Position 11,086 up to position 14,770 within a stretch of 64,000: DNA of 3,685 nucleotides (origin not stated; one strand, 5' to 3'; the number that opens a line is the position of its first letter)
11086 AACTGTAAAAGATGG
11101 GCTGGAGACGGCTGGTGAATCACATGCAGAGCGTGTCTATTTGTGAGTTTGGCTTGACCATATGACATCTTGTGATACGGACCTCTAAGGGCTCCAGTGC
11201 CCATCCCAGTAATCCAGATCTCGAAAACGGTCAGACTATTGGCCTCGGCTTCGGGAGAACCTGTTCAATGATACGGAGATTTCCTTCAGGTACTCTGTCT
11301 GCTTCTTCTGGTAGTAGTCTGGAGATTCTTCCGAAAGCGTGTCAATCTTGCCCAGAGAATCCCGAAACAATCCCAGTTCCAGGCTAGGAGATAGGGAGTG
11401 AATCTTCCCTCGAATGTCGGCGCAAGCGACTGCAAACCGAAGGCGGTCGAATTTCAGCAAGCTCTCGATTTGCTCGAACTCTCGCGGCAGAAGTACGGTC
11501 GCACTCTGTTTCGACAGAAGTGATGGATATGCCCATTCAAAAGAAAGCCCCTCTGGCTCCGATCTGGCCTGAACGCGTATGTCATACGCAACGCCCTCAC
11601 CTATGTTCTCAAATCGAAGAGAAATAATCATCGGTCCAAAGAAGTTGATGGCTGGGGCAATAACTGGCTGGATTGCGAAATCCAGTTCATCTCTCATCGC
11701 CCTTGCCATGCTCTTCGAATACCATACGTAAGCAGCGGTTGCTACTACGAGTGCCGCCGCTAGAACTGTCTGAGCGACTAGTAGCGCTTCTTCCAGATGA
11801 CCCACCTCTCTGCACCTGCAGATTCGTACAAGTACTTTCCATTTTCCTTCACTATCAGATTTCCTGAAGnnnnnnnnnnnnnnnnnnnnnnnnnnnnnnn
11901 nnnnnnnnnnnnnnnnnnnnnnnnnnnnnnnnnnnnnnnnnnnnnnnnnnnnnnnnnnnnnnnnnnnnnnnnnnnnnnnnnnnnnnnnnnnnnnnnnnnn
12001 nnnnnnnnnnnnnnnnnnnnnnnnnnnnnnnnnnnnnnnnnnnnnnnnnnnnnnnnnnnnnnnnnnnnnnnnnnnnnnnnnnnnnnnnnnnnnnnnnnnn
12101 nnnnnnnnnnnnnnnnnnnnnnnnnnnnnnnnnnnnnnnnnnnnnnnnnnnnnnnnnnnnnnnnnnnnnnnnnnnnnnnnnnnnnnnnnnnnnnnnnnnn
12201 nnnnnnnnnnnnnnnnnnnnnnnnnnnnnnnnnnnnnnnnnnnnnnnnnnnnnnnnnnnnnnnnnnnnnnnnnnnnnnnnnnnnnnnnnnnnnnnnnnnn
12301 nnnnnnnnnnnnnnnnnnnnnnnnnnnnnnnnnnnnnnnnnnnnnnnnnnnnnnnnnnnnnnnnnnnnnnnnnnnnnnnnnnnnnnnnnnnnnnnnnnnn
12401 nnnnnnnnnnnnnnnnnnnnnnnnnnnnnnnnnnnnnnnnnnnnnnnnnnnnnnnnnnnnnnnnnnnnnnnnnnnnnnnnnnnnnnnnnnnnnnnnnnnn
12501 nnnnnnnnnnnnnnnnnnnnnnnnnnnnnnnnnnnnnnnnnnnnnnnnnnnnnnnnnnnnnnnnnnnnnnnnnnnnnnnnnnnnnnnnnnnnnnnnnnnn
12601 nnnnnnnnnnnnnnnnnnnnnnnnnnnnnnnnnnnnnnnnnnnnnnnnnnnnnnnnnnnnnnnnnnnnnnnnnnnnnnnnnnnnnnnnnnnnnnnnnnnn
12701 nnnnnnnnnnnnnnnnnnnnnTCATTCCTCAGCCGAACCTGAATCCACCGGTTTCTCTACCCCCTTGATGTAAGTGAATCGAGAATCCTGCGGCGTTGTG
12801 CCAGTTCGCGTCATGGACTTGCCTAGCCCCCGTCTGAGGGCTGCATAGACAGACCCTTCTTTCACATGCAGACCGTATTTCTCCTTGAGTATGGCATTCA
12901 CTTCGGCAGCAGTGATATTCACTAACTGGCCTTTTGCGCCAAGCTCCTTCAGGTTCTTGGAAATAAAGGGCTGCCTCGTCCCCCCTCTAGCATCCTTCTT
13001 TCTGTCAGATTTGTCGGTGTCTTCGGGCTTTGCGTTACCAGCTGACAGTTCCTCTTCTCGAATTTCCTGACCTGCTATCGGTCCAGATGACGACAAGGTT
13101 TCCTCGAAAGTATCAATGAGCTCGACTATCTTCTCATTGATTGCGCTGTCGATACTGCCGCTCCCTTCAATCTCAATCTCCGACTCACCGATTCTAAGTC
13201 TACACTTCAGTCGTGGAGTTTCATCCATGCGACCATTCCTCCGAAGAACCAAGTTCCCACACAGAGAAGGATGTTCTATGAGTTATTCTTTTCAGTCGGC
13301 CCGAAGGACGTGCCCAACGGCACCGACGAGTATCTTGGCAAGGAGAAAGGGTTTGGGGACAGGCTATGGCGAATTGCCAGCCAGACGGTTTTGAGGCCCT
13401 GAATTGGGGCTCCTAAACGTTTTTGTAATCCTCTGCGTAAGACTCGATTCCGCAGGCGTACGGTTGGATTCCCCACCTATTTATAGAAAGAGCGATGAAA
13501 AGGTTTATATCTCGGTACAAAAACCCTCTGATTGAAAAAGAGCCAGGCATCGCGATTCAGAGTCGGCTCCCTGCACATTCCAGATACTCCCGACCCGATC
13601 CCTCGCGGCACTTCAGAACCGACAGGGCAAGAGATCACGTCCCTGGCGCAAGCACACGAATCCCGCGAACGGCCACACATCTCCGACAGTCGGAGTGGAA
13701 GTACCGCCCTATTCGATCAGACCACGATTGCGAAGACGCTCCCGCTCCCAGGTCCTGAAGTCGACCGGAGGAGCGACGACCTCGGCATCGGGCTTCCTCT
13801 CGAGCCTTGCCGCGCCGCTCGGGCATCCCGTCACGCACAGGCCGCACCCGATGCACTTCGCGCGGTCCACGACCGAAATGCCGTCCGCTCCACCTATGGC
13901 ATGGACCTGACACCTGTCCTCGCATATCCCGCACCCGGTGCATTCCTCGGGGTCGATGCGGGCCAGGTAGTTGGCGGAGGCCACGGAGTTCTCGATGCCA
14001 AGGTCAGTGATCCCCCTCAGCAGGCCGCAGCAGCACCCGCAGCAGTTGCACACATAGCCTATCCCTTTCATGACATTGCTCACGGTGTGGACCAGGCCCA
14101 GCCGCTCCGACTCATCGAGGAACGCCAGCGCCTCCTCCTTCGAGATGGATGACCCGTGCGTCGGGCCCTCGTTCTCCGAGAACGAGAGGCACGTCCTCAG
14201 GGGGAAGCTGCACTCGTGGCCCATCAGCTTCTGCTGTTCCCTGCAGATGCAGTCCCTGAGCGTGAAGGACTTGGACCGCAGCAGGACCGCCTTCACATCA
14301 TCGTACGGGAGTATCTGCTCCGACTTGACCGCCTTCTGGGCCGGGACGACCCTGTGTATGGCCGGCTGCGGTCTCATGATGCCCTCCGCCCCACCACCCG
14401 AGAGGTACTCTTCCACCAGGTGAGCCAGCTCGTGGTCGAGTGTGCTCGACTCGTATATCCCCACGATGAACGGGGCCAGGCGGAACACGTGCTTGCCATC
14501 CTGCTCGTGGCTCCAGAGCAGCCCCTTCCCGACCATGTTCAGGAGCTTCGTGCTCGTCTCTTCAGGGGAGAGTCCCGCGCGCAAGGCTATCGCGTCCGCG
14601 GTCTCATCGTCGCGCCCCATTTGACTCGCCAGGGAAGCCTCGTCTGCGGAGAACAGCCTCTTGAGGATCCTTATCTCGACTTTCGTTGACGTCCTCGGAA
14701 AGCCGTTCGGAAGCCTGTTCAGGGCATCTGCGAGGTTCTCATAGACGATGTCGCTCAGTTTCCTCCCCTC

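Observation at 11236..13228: Three-gene module around a HEPN (Rx4H) protein next to IS elements: candidate defence/toxin system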

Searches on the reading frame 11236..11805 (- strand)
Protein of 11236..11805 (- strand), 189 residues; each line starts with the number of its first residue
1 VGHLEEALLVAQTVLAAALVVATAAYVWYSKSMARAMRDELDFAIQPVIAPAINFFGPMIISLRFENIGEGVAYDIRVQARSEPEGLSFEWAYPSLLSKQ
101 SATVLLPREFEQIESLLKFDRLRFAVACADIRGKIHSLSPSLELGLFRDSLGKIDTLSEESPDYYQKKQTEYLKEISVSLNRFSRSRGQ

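Call 3: search_protein_families(library=pfam, proteins=[window:11236-11805:-], max_evalue=1)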
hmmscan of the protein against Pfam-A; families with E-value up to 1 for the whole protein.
window:11236-11805:- (189 aa): 1 family
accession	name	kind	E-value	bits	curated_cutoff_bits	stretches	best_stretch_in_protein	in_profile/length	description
PF02378.23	PTS_EIIC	-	0.021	14.4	30.7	1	18-75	122-183/319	Phosphotransferase system, EIIC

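Call 4: search_protein_families(library=padloc, proteins=[window:11236-11805:-], max_evalue=1)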
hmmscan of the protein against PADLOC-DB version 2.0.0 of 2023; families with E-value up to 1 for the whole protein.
window:11236-11805:- (189 aa): 0 families

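Call 5: search_protein_families(library=ncbifam, proteins=[window:11236-11805:-], max_evalue=1)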
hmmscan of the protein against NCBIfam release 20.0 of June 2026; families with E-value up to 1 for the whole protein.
window:11236-11805:- (189 aa): 0 families

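Call 8: search_protein_families(library=phrogs, proteins=[window:11236-11805:-], max_evalue=1)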
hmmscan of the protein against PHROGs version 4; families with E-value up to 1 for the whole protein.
window:11236-11805:- (189 aa): 0 families

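Call 26: find_homologous_proteins(query=window:11236-11805:-)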
Query window:11236-11805:- (189 aa): 2 proteins with E <= 0.001 among 601 candidates.
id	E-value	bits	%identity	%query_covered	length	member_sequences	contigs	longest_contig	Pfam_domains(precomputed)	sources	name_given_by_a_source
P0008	2.4e-95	335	100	83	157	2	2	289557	-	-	-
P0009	1.0e-86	307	75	98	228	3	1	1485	-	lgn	-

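Call 27: find_encoding_contigs(protein=P0009, flank=5000)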
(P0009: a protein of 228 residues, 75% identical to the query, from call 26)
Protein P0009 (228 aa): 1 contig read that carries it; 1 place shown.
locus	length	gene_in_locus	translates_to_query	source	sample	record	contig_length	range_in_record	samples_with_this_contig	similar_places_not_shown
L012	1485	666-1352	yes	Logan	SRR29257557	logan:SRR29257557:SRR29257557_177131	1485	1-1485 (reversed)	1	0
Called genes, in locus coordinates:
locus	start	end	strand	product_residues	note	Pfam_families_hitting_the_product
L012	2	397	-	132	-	?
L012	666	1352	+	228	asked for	-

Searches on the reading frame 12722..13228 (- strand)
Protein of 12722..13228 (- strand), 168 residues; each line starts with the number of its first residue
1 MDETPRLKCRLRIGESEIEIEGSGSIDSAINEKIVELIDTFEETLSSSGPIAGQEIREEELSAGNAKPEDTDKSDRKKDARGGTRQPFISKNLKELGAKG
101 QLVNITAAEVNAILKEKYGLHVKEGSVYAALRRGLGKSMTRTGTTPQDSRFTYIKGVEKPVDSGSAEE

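Call 3: search_protein_families(library=pfam, proteins=[window:12722-13228:-], max_evalue=1)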
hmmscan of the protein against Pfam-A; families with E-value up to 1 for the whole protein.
window:12722-13228:- (168 aa): 2 families
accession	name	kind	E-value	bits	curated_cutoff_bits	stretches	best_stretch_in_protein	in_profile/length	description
PF25716.1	BPP1_LPA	-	0.2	12.4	35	1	104-133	19-49/131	Late promoter-activating protein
PF13592.12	HTH_33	-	0.28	11.3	25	1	105-133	5-33/60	Winged helix-turn helix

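Call 4: search_protein_families(library=padloc, proteins=[window:12722-13228:-], max_evalue=1)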
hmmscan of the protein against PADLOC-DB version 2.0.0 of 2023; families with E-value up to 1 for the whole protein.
window:12722-13228:- (168 aa): 0 families

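Call 5: search_protein_families(library=ncbifam, proteins=[window:12722-13228:-], max_evalue=1)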
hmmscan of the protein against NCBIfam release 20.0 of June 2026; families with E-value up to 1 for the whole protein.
window:12722-13228:- (168 aa): 0 families

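Call 8: search_protein_families(library=phrogs, proteins=[window:12722-13228:-], max_evalue=1)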
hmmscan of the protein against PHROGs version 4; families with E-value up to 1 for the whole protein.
window:12722-13228:- (168 aa): 0 families

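Call 34: search_solved_structures(query=A3, max_evalue=10, show_alignments=2)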
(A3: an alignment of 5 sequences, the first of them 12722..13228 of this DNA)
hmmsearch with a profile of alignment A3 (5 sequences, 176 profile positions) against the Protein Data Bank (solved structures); distinct sequences matched with E-value up to 10: 3.
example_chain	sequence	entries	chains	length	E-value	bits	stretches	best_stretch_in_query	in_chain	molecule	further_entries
8wa0_O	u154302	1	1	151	0.28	14.1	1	61-93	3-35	Protein PLASTID TRANSCRIPTIONALLY ACTIVE 7-like isoform X2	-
8w9z_O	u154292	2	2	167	0.35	13.8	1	61-93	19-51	Protein PLASTID TRANSCRIPTIONALLY ACTIVE 7-like isoform X1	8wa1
1wfv_A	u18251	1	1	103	0.48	13.4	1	10-40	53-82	membrane associated guanylate kinase inverted-2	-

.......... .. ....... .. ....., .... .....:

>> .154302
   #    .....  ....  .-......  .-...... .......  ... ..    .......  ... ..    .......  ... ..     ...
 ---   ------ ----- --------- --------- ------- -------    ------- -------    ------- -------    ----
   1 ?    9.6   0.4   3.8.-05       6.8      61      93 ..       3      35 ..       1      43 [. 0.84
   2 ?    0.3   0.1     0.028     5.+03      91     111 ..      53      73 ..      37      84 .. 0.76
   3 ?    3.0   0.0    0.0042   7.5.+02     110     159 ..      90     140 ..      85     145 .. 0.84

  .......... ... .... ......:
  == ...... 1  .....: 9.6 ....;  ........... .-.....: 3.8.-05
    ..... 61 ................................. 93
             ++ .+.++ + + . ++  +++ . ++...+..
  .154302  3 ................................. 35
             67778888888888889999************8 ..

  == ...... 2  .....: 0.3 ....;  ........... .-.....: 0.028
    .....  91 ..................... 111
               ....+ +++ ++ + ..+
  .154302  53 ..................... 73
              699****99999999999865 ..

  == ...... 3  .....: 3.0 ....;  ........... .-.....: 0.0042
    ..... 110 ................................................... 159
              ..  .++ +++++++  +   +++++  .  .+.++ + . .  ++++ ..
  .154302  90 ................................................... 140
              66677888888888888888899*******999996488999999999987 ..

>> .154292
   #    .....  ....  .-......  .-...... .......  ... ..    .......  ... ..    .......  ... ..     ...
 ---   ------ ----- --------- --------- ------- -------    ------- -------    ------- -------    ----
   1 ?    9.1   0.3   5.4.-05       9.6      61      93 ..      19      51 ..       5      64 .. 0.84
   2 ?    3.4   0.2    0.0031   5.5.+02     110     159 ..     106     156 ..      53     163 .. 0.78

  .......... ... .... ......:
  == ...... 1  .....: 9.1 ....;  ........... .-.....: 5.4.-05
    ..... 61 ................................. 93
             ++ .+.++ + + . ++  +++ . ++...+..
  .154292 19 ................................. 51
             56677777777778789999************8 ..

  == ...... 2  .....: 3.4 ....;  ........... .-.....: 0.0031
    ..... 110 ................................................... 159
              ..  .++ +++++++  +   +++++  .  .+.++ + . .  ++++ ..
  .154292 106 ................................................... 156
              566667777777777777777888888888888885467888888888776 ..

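Call 47: predict_structure(alignment_id=A3)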
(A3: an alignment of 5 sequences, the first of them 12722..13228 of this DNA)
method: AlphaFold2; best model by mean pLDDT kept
length: 168 residues; sequences in the alignment: 5
mean_pLDDT: 65.1   pTM: 0.42
mean pLDDT of the five models: 65.1, 63.6, 62.8, 62.0, 60.1
residues with pLDDT >= 90: 4; 70-90: 69; 50-70: 48; < 50: 47
segments of 3 or more residues with pLDDT < 50: 48-79, 157-168
pLDDT, mean of each block of 10 residues (from residue 1): 58 67 60 66 52 36 34 42 69 85 88 86 85 84 83 64 41
secondary structure, 60 per line:
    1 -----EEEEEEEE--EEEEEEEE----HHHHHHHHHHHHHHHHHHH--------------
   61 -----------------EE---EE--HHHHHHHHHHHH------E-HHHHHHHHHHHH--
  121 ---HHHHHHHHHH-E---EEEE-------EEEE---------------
elements in order: E6-13 E16-23 H28-46 H87-98 H107-118 H124-133 E139-142 E150-153

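Call 51: fold_search(model_id=the predicted structure, library=pdb)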
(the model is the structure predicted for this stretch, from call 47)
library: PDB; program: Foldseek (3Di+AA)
matches with E <= 10: 299; with E <= 0.001: 0
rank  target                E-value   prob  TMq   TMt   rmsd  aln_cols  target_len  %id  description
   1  7vwv_B                4.2e-02  1.00  0.34  0.72   2.4        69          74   14  The crystal structure of African swine fever virus I73R (released 2022-11-16)
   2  2zkz_C                4.4e-02  0.99  0.29  0.51   3.7        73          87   18  Crystal structure of the transcriptional repressor PagR of Bacillus anthracis (released 2009-04-07)
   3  7vwv_A                5.3e-02  1.00  0.34  0.71   2.9        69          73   14  The crystal structure of African swine fever virus I73R (released 2022-11-16)
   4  2zkz_A                5.3e-02  0.99  0.29  0.51   3.7        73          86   18  Crystal structure of the transcriptional repressor PagR of Bacillus anthracis (released 2009-04-07)
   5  7viv_A                5.7e-02  1.00  0.34  0.72   2.9        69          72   14  Crystal structure of the I73R from African Swine Fever Virus (released 2022-09-07)
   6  9ire_A                8.8e-02  0.99  0.32  0.35   3.6        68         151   19  CRYSTAL STRUCTURE OF Bacillus cereus FERRIC UPTAKE REGULATOR (released 2025-07-23)
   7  2fe3_B                9.3e-02  1.00  0.34  0.40   3.4        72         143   18  The crystal structure of bacillus subtilis PerR-Zn reveals a novel Zn(Cys)4 Structural redox switch (released 2006-12-19)
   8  7vo0_G                9.9e-02  0.99  0.33  0.41   4.5        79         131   19  Streptomyces coelicolor zinc uptake regulator complexed with zinc and DNA (trimer of dimers) (released 2022-08-03)
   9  2rgv_A                1.1e-01  0.99  0.33  0.39   3.9        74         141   22  The crystal structure of PerR-Ox highlights 2-oxo-Histidine formation (released 2008-10-14)
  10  3mwm_A                1.3e-01  0.99  0.32  0.41   3.3        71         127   21  Graded expression of zinc-responsive genes through two regulatory zinc-binding sites in Zur (released 2011-03-16)
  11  6abq_B                1.4e-01  0.87  0.29  0.42   5.1        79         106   16  Crystal structure of transcription factor from Listeria monocytogenes (released 2019-06-05)
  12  5zux_MODEL_1_A        1.5e-01  0.66  0.29  0.45   7.9        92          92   14  Solution Structure of the DNA complex of the C-terminal Domain of Rok (released 2018-10-17)
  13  3hhh_B                1.8e-01  0.87  0.30  0.44   4.6        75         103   17  Crystal structure of transcriptional regulator, a member of PadR family, from Enterococcus faecalis V583 (released 2009-06-02)
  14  2fu4_A                2.0e-01  0.99  0.35  0.68   3.2        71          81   15  Crystal Structure of the DNA binding domain of E.coli FUR (Ferric Uptake Regulator) (released 2006-05-16)
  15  2dqr_D                2.0e-01  0.87  0.30  0.43   5.1        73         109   15  Crystal structure of the replication terminator protein mutant RTP.E39K.R42Q (released 2007-05-29)
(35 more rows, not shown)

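Call 52: find_homologous_proteins(query=A3)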
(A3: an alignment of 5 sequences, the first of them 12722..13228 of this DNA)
Query A3 (5 sequences) (168 aa, profile of the alignment): 7 proteins with E <= 0.001 among 1887 candidates.
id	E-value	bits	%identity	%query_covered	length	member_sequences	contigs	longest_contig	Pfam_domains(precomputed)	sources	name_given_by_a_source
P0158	3.5e-73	263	28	84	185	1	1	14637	-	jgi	jgi:hypothetical protein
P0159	2.6e-71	257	34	88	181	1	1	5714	-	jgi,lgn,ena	-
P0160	2.5e-67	244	100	100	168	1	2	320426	-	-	-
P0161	2.9e-67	244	56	92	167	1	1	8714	-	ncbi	-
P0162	1.1e-52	196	56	95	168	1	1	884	-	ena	-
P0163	2.0e-45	173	36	88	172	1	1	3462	-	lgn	-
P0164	7.4e-45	171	34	88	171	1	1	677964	-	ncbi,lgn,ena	-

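Call 53: find_encoding_contigs(protein=P0163, flank=4000)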
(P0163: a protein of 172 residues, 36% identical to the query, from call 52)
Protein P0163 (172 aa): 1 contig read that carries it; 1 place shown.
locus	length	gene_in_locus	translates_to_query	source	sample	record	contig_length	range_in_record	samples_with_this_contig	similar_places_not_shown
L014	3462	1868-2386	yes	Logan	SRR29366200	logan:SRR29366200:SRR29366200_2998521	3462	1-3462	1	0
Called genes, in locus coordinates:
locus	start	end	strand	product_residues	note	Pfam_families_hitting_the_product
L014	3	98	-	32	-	?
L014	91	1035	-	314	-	PF00589:Phage_integrase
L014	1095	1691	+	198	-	-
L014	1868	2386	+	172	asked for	-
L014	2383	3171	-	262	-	PF27235:AF_1680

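Call 54: find_encoding_contigs(protein=P0162, flank=4000)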
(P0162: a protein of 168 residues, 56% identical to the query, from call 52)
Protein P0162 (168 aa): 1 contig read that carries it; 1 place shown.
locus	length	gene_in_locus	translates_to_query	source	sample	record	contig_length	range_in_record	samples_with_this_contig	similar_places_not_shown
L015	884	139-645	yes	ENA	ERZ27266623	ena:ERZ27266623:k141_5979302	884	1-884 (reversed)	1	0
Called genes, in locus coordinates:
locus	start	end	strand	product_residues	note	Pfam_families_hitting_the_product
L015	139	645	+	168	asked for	-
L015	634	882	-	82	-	?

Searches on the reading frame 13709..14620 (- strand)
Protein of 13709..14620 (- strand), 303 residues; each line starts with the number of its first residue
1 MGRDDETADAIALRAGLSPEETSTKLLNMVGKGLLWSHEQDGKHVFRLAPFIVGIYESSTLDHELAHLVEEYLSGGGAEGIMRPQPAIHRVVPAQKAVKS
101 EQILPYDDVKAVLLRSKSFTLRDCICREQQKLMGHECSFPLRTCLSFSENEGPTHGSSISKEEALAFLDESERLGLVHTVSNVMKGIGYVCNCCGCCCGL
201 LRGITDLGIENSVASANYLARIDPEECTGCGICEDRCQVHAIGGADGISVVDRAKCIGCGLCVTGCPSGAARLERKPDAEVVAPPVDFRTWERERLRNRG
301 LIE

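Call 3: search_protein_families(library=pfam, proteins=[window:13709-14620:-], max_evalue=1)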
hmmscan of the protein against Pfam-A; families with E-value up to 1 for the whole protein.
window:13709-14620:- (303 aa): 15 families
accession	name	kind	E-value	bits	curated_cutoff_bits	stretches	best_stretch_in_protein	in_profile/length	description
PF00037.32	Fer4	-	1.7e-11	43.9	21.1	2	250-270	2-22/24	4Fe-4S binding domain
PF12837.12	Fer4_6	-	3.9e-10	39.6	25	2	249-270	2-23/24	4Fe-4S binding domain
PF13237.11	Fer4_10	-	1.5e-09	38.1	25.5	2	221-267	3-53/53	4Fe-4S dicluster domain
PF14697.11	Fer4_21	-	1.7e-08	34.9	35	1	220-268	1-53/59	4Fe-4S dicluster domain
PF12797.12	Fer4_2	-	8.7e-07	29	24.5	2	250-268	4-22/22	4Fe-4S binding domain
PF13183.11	Fer4_8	-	3.7e-06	27.8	27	2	255-273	4-22/68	4Fe-4S dicluster domain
PF13187.11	Fer4_9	-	4.1e-06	27.2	27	1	226-270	1-51/52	4Fe-4S dicluster domain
PF12838.12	Fer4_7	-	0.0001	23.1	27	1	255-275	1-21/52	4Fe-4S dicluster domain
PF13484.11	Fer4_16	-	0.00061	20.9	30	2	255-278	1-25/66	4Fe-4S double cluster binding domain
PF13370.11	Fer4_13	-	0.002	19.2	24.5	1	251-268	1-18/58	4Fe-4S single cluster domain of Ferredoxin I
PF12800.12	Fer4_4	-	0.0035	18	24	2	254-269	2-17/17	4Fe-4S binding domain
PF13459.11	Fer4_15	-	0.01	17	22.4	1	250-268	2-20/66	4Fe-4S single cluster domain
PF12798.12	Fer4_3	-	0.014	16.7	27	2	256-270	1-15/15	4Fe-4S binding domain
PF13534.11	Fer4_17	-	0.037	15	22.2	1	255-271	1-17/61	4Fe-4S dicluster domain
PF25160.1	LdpA_Fe-S-bd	-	0.038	14.2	27.6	1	233-269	9-41/49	LdpA Fe-S cluster-binding domain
